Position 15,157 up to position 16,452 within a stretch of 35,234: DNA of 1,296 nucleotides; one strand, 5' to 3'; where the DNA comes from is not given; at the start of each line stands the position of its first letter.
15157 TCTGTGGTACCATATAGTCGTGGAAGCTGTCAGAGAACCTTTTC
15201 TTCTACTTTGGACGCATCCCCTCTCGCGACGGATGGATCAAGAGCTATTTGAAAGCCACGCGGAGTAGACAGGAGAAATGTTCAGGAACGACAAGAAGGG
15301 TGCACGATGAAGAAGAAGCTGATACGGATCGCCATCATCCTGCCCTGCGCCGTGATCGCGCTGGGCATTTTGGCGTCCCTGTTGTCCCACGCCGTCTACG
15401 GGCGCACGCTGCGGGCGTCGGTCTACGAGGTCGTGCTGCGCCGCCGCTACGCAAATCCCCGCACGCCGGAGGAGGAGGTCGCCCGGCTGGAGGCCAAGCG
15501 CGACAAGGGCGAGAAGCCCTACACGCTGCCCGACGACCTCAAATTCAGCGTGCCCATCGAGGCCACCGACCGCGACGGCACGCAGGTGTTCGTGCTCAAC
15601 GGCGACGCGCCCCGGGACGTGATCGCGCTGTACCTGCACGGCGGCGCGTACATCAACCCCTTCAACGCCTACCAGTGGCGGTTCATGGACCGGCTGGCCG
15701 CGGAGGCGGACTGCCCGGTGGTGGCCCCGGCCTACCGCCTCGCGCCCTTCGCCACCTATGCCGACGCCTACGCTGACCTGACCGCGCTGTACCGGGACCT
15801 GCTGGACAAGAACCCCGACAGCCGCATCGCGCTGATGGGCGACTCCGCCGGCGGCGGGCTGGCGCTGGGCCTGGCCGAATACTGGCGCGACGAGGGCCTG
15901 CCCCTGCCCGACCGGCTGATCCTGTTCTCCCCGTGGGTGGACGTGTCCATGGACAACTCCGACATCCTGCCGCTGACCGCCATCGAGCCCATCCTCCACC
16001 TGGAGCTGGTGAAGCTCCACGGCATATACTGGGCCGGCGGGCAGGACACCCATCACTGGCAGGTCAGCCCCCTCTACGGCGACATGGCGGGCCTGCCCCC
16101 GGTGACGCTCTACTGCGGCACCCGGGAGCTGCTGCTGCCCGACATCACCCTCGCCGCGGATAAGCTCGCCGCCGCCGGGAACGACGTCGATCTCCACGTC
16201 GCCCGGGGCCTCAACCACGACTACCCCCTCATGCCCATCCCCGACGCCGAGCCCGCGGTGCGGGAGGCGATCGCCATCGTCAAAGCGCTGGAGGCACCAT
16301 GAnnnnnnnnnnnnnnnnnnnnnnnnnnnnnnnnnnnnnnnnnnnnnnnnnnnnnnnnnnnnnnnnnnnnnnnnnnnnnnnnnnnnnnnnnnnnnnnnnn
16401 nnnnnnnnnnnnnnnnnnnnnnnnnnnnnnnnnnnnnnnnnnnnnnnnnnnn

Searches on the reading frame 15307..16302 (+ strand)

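Call 11: search_protein_families(library=pfam, proteins=[window:15307-16302:+], max_evalue=0.01)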
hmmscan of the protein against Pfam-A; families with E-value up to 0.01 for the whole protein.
window:15307-16302:+ (331 aa): 4 families
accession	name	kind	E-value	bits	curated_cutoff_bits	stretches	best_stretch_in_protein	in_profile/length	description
PF07859.19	Abhydrolase_3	-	1.8e-40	139.4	25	1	108-306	2-208/210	alpha/beta hydrolase fold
PF10340.15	Say1_Mug180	-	8.5e-10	38.5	21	1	103-216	121-240/374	Steryl acetyl hydrolase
PF12146.15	Hydrolase_4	-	1.8e-05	24.6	27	1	150-220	54-119/239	Serine aminopeptidase, S33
PF20434.5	BD-FAE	-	0.00035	20.6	26.8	1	106-187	15-104/215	BD-FAE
